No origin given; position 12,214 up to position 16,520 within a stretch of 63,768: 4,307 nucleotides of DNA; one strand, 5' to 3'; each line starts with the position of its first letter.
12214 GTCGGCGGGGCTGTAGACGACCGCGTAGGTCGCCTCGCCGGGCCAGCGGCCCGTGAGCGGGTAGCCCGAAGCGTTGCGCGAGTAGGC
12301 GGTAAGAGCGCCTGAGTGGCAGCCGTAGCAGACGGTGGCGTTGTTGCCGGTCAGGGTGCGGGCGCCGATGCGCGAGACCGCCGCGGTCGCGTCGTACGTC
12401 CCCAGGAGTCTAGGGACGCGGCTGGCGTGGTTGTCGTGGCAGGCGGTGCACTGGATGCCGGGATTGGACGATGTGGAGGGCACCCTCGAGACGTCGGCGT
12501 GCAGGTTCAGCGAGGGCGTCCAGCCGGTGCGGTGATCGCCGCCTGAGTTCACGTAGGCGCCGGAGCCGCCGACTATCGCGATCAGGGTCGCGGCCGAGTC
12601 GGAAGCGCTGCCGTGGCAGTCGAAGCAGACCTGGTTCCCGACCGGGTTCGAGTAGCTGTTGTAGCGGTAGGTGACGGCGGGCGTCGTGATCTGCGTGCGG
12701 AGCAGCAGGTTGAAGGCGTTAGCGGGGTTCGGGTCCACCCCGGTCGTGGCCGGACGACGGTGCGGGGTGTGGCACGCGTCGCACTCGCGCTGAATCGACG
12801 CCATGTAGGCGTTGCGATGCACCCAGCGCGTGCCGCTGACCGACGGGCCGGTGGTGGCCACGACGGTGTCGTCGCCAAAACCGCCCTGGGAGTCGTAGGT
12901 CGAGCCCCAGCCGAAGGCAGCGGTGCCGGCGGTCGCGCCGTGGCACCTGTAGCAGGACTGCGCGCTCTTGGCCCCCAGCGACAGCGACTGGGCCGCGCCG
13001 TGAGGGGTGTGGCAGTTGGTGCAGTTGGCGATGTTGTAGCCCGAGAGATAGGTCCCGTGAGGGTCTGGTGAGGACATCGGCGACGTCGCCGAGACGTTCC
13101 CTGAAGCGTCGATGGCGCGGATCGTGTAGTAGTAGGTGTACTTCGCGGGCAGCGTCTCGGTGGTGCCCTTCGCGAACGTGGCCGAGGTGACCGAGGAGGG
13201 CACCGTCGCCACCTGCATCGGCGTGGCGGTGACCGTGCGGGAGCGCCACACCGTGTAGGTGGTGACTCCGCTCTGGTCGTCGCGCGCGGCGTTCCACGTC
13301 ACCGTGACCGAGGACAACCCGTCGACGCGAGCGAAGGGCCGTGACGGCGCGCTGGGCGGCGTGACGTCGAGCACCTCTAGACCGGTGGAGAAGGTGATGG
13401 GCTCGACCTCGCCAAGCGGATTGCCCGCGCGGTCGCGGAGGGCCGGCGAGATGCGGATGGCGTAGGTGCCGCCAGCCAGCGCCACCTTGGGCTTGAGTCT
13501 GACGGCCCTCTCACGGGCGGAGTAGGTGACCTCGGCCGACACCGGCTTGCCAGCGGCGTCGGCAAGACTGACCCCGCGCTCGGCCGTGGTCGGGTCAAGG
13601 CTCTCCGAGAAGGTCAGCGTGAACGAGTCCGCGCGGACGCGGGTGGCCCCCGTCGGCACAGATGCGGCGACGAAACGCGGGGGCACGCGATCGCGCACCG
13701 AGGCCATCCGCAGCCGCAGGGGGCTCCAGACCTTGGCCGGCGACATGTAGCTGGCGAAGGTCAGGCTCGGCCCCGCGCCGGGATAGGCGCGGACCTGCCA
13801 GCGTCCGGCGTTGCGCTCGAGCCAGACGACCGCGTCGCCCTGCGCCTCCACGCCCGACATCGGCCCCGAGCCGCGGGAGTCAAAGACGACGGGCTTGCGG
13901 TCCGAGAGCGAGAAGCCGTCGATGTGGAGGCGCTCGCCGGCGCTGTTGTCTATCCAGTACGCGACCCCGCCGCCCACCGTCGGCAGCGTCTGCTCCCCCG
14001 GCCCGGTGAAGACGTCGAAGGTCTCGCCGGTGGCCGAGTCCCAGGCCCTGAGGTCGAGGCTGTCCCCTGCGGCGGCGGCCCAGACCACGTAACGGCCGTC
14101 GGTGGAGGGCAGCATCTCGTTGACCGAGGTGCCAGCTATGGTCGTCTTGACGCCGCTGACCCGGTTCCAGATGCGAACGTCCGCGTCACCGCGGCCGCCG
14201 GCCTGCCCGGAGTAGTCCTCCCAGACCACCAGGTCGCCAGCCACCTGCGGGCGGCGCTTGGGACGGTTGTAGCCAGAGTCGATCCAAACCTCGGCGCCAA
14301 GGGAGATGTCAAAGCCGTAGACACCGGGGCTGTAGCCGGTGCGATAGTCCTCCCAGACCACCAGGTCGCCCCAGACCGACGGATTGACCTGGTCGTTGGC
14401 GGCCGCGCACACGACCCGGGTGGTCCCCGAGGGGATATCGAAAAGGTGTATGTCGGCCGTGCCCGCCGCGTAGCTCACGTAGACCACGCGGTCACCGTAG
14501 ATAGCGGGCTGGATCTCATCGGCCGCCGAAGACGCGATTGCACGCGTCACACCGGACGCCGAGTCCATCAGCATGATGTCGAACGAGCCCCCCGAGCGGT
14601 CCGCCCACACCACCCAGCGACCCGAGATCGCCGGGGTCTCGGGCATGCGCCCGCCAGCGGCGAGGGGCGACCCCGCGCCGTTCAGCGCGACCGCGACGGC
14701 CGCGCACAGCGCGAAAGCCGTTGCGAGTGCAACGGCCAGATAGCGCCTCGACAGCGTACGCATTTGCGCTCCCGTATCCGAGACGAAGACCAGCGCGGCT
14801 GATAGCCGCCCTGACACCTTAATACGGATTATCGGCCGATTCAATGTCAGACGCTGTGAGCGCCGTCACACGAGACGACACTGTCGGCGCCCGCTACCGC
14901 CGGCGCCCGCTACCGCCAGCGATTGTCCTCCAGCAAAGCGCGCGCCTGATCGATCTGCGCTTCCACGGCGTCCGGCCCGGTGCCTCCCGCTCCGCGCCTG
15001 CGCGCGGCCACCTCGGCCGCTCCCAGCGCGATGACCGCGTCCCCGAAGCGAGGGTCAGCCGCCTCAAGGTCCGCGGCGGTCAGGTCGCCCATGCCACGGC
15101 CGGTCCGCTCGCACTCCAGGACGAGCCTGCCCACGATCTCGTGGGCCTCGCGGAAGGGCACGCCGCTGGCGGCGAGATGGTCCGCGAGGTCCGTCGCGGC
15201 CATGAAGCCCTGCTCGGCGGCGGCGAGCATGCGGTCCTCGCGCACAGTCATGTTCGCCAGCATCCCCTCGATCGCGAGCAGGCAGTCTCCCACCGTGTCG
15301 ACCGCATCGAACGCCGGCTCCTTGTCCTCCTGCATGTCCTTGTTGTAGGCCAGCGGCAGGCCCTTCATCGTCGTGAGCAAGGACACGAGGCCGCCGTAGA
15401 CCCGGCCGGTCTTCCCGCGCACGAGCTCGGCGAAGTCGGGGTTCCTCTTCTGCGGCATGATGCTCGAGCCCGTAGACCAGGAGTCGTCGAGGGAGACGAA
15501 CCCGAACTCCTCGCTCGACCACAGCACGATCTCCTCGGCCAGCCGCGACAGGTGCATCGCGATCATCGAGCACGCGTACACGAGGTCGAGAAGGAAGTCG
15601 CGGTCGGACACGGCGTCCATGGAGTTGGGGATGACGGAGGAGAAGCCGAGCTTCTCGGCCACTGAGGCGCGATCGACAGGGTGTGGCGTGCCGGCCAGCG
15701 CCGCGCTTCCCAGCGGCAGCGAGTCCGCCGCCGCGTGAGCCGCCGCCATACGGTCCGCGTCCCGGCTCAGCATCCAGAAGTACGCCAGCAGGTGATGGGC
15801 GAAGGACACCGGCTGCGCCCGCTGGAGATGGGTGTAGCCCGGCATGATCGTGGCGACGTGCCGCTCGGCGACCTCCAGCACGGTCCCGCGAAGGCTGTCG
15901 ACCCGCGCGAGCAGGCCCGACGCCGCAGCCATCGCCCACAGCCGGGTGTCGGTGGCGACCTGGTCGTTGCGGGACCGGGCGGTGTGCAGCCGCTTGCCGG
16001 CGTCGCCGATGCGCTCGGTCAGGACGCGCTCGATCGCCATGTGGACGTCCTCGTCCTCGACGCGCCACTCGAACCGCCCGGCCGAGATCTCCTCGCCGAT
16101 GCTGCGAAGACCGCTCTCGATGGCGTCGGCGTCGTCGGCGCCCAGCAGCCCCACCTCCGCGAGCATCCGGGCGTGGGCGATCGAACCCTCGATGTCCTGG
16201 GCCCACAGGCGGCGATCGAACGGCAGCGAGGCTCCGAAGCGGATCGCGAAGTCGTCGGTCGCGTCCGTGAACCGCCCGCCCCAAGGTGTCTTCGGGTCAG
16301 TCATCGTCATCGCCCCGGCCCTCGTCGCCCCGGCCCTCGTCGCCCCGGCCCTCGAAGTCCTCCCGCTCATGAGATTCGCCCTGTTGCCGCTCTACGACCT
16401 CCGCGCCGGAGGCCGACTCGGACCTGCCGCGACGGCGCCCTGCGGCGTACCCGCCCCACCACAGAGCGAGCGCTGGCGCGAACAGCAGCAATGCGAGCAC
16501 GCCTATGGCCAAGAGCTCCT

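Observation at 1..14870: Operon coupling a ~49-heme secreted cytochrome to its own System II (ResB/CcsA) maturation genes in a Gram-positive-type genome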

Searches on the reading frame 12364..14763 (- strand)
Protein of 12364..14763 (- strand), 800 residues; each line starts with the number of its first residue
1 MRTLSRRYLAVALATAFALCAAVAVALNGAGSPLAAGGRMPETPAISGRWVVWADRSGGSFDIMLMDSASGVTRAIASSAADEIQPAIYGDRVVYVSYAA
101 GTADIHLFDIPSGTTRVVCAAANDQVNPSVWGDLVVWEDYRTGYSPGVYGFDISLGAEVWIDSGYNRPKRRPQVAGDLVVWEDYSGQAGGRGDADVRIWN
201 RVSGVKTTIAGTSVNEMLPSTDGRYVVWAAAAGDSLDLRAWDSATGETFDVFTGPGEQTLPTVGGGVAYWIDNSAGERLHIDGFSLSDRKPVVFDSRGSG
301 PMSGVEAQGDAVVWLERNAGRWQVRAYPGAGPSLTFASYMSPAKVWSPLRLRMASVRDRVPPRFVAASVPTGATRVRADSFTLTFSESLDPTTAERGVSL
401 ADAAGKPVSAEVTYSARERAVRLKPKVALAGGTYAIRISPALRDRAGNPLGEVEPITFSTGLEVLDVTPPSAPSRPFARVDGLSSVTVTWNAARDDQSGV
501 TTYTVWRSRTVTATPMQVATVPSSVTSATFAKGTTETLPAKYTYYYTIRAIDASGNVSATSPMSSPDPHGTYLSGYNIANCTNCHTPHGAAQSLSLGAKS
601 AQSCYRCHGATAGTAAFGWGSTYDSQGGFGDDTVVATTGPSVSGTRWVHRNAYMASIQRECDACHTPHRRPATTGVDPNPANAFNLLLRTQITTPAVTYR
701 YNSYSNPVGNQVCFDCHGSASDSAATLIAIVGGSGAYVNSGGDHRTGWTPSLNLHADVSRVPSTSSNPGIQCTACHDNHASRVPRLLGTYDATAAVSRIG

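Call 23: find_related_loci(query=A1, collection=genome_contigs, flank=10000)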
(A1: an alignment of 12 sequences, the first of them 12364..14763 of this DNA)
Query A1 (800 aa) in genome_contigs; peptide patterns used: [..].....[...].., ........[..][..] (x = any residue, [..] = any of these).
147 stretches matched a pattern; 93 encode a relative of the query (tblastn E <= 1e-3); the best 80 are kept; 79 distinct loci.
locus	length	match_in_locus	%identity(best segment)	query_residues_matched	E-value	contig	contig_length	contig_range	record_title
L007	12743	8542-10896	44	9-781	0e+0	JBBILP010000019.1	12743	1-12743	MAG: Actinomycetota bacterium isolate BQS170218_bin_211 NODE_3297_length_12743_cov_2.25674, whole genome shotgun sequenc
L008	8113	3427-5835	41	4-787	2e-170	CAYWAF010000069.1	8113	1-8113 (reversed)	MAG TPA_asm: uncultured Eubacteriales bacterium isolate SRP338002_co1_216 genome assembly, contig: NODE_8214_length_8113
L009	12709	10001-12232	41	33-787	7e-166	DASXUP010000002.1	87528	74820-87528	MAG TPA_asm: Coriobacteriia bacterium isolate SMAG_U4721 k141_183367, whole genome shotgun sequence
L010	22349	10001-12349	40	25-787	1e-145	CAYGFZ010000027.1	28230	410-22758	MAG TPA_asm: uncultured Coriobacteriaceae bacterium isolate ERP113451_co2_321 genome assembly, contig: NODE_950_length_2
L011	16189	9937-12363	37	1-787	1e-140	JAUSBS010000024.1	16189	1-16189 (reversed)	MAG: Coriobacteriia bacterium isolate E6_metabat.bin.92 E6_k141_297358, whole genome shotgun sequence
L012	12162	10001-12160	42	33-748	2e-156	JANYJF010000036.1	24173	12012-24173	MAG: Coriobacteriia bacterium isolate GL140_3_metabinner_7 GL140_3_k141_778986, whole genome shotgun sequence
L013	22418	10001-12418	41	34-787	3e-136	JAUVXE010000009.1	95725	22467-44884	MAG: Coriobacteriia bacterium isolate CSMAG_1208 CSMAG_1208_k127_3927238_length_95725_cov_26.0045, whole genome shotgun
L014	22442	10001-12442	34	30-800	9e-112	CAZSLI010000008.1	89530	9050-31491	MAG TPA_asm: uncultured Eubacteriales bacterium isolate binchicken_co152_201 genome assembly, contig: NODE_282_length_89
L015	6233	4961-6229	41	7-424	1e-86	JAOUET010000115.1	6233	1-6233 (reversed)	MAG: Coriobacteriia bacterium isolate 4_1_July_SF_Bin14 4_1_July_SF_Bin14_scaffold_6545_c1, whole genome shotgun sequenc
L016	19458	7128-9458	40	29-786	1e-158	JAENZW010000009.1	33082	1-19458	MAG: Actinomycetota bacterium isolate BM5_bin.17 BM5_bin17_NODE_363_length_33082_cov_20.449481, whole genome shotgun seq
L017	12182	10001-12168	42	20-668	3e-68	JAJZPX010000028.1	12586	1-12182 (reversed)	MAG: Actinomycetes bacterium isolate SKS1.bin23 NODE_8897_length_12586_cov_1.603419, whole genome shotgun sequence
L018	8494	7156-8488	56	6-460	3e-96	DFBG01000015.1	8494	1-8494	MAG TPA_asm: Actinobacteria bacterium UBA3086 UBA3086_contig_105521, whole genome shotgun sequence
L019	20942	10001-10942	33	470-787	7e-37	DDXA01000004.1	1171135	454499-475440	MAG TPA_asm: Actinobacteria bacterium UBA2272 UBA2272_contig_7, whole genome shotgun sequence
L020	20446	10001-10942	32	470-787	4e-36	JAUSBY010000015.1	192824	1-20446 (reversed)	MAG: Coriobacteriia bacterium isolate E9_concoct.bin.49 E9_k141_10829, whole genome shotgun sequence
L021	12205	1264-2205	32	470-787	2e-35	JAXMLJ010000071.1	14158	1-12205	MAG: Coriobacteriia bacterium isolate L4_metabat.bin.19_sub k141_157639, whole genome shotgun sequence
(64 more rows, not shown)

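Call 86: predict_structure(alignment_id=A1)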
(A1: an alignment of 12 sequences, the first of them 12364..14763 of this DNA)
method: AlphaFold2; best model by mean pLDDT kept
length: 800 residues; sequences in the alignment: 12
mean_pLDDT: 61.1   pTM: 0.45
mean pLDDT of the five models: 61.1, 60.4, 59.1, 59.1, 56.8
residues with pLDDT >= 90: 128; 70-90: 268; 50-70: 113; < 50: 291
segments of 3 or more residues with pLDDT < 50: 1-7, 18-30, 331-357, 511-516, 567-800
pLDDT, mean of each block of 10 residues (from residue 1): 45 53 40 72 88 75 85 81 86 87 85 89 83 91 77 88 78 93 72 84 89 80 93 78 92 73 91 66 89 67 82 80 76 30 27 41 87 83 91 85 84 89 90 87 80 82 74 67 64 72 74 51 57 66 67 77 49 30 27 24 29 27 23 30 26 25 23 30 28 32 31 31 28 24 24 23 26 25 22 22
secondary structure, 60 per line:
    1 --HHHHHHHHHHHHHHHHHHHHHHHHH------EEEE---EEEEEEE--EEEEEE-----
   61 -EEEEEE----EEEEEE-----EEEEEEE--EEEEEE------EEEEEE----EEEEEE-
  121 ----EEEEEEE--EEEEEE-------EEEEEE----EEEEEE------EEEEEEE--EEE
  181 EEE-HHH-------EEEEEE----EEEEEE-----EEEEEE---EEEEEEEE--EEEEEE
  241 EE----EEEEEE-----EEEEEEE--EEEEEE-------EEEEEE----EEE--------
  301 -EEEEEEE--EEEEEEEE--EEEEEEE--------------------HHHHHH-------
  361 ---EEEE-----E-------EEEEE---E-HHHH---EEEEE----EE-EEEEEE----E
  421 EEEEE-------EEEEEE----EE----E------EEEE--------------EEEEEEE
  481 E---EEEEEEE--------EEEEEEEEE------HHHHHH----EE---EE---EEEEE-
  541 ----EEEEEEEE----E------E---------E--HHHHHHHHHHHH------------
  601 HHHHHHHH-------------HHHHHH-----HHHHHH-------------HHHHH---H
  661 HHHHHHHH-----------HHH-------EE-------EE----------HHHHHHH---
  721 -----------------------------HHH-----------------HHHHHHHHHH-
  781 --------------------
elements in order (helices of 4 or more, strands of 3 or more residues): H3-27 E34-37 E41-47 E50-55 E62-67 E72-77 E83-89 E92-97 E104-109 E114-119 E125-131 E134-139 E147-152 E157-162 E169-175 E178-183 E195-200 E205-210 E216-221 E225-232 E235-242 E247-252 E258-264 E267-272 E280-285 E290-292 E302-308 E311-318 E321-327 H348-353 E364-367 E381-385 H391-394 E398-402 E410-415 E420-425 E433-438 E456-459 E474-481 E485-491 E500-508 H515-520 E535-539 E545-552 H577-588 H601-608 H622-627 H633-638 H652-656 H660-668 H711-717 H770-779

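Call 89: fold_search(model_id=the predicted structure, library=pdb)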
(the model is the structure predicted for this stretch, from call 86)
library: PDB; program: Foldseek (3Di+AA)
matches with E <= 10: 1813; with E <= 0.001: 1147
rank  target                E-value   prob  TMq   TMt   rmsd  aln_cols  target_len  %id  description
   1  9ozi_A                1.7e-15  1.00  0.16  0.08  49.5       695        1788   11  Cryo-EM structure of chicken ROS1 in apo-state. This is the complete map and model. (released 2026-02-25)
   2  4r40_A                1.3e-14  1.00  0.25  0.46   5.2       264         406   16  Crystal Structure of TolB/Pal complex from Yersinia pestis. (released 2014-09-03)
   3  9oz1_A                6.7e-14  1.00  0.16  0.16  49.0       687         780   10  Cryo-EM structure of chicken ROS1 in apo-state. Cryo-EM refinement is focused on the "leg" region of chicken ROS1. (released 2026-02-25)
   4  4r40_C                7.9e-14  1.00  0.25  0.46   4.9       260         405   16  Crystal Structure of TolB/Pal complex from Yersinia pestis. (released 2014-09-03)
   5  1c5k                  1.3e-13  1.00  0.25  0.47   5.4       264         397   17  THE STRUCTURE OF TOLB, AN ESSENTIAL COMPONENT OF THE TOL-DEPENDENT TRANSLOCATION SYSTEM AND ITS INTERACTIONS WITH THE TR (released 2000-12-06)
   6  9a2l_MODEL_1_A        1.6e-13  1.00  0.24  0.42   3.9       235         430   19  Model of E. coli TolB by in-cell photo-crosslinking MS and deep learning (released 2023-02-24)
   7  4pwz_B                2.7e-13  1.00  0.24  0.45   5.5       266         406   16  Crystal structure of TolB protein from Yersinia pestis CO92 (released 2014-04-02)
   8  2hqs_A                3.9e-13  1.00  0.24  0.44   3.9       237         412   18  Crystal structure of TolB/Pal complex (released 2007-04-03)
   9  9pwq_A                4.6e-13  1.00  0.20  0.11  29.3       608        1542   11  Cryo-EM structure of receptor tyrosine kinase ROS1 extracellular domain in complex with NELL2 (released 2026-02-25)
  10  6pnv                  4.9e-13  1.00  0.25  0.45   5.9       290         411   16  1.42 Angstrom Resolution Crystal Structure of Translocation Protein TolB from Salmonella enterica (released 2019-07-17)
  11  4pwz_A                6.0e-13  1.00  0.25  0.45   5.5       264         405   16  Crystal structure of TolB protein from Yersinia pestis CO92 (released 2014-04-02)
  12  9ozc_A                6.4e-13  1.00  0.21  0.12  32.9       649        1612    9  Cryo-EM structure of 1:2:1 ROS1/NEL/NICOL holo-complex, conformation 1. (released 2026-02-25)
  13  2w8b_A                7.9e-13  1.00  0.25  0.45   5.5       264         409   17  Crystal structure of processed TolB in complex with Pal (released 2009-02-17)
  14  2ivz_A                9.3e-13  1.00  0.24  0.46   3.9       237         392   18  Structure of TolB in complex with a peptide of the colicin E9 T- domain (released 2006-08-16)
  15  1crz                  1.4e-12  1.00  0.25  0.46   5.4       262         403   16  CRYSTAL STRUCTURE OF THE E. COLI TOLB PROTEIN (released 2000-08-16)
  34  2gop_B                2.9e-11  1.00  0.30  0.74   3.4       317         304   13  The beta-propeller domain of the Trilobed protease from Pyrococcus furiosus reveals an open velcro topology (released 2007-01-23)
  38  2gop_A                4.2e-11  1.00  0.30  0.69   3.9       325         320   13  The beta-propeller domain of the Trilobed protease from Pyrococcus furiosus reveals an open velcro topology (released 2007-01-23)
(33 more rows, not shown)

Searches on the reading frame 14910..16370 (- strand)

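Call 40: search_protein_families(library=pfam, proteins=[window:14910-16370:-], max_evalue=0.001)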
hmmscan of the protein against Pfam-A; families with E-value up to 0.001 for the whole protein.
window:14910-16370:- (486 aa): 2 families
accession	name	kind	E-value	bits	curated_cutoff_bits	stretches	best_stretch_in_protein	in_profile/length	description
PF00206.25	Lyase_1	-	6.3e-77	259.5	27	1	32-326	1-312/312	Lyase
PF14698.11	ASL_C2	-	3.5e-20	72.6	27.3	1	389-447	1-59/69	Argininosuccinate lyase C-terminal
